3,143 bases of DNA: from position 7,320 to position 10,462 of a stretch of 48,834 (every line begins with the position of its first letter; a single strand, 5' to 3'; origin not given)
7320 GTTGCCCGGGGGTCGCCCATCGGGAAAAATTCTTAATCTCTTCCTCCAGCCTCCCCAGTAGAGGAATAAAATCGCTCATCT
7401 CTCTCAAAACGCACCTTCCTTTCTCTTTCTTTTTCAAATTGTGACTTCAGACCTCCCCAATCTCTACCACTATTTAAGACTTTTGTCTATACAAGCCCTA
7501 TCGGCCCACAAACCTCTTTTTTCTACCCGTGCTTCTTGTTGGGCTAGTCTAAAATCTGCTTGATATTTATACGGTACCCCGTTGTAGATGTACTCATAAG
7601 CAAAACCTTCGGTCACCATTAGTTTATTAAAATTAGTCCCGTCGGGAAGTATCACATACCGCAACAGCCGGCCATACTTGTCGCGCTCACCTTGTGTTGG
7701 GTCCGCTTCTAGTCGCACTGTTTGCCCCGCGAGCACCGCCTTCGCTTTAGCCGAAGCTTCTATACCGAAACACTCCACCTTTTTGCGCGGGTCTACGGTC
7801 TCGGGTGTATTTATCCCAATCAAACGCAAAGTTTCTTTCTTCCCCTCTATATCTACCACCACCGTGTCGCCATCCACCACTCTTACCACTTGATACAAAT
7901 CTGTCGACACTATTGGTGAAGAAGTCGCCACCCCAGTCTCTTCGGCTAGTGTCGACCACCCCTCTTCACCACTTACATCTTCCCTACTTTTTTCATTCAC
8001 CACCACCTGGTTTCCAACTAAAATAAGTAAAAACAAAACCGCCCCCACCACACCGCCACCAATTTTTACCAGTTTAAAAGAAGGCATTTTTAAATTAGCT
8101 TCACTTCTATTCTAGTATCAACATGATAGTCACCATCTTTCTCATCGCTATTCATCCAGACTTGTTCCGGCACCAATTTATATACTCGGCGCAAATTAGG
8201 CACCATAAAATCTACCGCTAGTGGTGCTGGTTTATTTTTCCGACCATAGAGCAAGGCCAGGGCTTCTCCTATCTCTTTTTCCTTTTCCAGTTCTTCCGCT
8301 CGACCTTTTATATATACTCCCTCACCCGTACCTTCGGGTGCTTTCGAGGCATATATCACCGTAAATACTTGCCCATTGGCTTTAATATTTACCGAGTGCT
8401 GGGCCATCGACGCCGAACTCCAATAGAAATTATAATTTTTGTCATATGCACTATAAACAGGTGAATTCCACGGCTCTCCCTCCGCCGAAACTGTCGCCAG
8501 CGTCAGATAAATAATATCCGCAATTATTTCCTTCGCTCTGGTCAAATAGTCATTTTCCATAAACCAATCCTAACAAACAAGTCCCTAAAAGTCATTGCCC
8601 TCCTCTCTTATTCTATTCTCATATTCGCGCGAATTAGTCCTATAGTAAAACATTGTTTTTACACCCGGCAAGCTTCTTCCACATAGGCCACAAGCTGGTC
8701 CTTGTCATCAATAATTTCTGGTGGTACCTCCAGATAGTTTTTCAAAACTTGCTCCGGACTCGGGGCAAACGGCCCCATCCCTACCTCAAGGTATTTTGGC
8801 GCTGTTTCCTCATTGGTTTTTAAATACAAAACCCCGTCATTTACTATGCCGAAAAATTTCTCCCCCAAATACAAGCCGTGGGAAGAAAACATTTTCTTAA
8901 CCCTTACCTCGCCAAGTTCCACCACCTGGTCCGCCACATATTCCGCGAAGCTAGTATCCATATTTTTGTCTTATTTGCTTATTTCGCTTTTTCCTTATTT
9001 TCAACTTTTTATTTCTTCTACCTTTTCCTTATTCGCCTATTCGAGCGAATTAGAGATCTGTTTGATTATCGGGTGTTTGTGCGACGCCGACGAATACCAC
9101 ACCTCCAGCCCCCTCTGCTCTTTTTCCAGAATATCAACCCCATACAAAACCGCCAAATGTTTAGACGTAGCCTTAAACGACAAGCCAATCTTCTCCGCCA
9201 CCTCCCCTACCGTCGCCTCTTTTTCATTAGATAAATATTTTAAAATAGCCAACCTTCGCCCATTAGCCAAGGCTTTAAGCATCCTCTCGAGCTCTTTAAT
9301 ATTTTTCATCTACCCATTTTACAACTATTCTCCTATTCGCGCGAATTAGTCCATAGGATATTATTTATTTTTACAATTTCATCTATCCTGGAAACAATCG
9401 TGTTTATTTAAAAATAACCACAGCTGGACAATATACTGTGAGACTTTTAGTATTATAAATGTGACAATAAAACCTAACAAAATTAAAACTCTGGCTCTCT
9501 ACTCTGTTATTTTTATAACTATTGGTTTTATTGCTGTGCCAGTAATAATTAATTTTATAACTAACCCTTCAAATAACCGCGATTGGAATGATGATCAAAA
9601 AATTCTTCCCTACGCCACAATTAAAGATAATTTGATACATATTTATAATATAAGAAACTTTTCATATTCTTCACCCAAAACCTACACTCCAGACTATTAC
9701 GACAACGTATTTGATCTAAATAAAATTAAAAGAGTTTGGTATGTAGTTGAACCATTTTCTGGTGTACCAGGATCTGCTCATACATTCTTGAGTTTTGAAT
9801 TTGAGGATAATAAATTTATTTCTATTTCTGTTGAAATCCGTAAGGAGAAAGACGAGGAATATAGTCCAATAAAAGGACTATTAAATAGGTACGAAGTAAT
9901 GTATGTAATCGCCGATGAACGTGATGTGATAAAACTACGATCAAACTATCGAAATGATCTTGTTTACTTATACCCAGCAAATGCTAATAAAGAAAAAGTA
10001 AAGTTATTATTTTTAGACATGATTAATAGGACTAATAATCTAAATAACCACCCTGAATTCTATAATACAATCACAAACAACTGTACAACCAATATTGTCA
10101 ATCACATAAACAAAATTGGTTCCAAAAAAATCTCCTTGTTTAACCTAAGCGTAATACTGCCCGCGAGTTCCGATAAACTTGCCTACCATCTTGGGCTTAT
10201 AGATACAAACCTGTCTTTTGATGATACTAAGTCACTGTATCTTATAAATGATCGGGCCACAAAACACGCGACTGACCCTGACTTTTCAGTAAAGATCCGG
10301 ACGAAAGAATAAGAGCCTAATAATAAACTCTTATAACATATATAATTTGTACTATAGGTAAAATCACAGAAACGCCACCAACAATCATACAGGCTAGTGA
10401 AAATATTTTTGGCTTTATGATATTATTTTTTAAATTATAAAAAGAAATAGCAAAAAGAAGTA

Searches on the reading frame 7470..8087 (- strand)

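Call 20: search_protein_families(library=pfam, proteins=[window:7470-8087:-], max_evalue=0.001)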
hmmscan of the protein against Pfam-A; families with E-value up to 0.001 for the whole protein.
window:7470-8087:- (205 aa): 1 family
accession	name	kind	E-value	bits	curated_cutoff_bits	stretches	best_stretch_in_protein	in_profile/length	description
PF00565.23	SNase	-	6e-24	85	21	1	86-196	1-107/107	Staphylococcal nuclease homologue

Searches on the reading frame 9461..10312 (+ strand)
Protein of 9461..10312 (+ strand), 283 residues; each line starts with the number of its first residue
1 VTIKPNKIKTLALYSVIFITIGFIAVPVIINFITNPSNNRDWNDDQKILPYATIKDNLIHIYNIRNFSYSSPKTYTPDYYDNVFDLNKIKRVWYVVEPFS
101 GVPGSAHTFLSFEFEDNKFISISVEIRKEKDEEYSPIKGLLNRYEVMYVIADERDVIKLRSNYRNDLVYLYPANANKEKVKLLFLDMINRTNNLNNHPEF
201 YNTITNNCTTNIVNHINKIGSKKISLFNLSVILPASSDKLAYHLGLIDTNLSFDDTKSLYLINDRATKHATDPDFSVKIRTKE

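Call 20: search_protein_families(library=pfam, proteins=[window:9461-10312:+], max_evalue=0.001)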
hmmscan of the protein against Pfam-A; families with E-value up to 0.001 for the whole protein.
window:9461-10312:+ (283 aa): 1 family
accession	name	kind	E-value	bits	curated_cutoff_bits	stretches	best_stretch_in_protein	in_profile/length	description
PF13387.12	Lnb_N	-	1.2e-38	132.8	22.2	1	76-221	2-153/175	Lnb N-terminal periplasmic domain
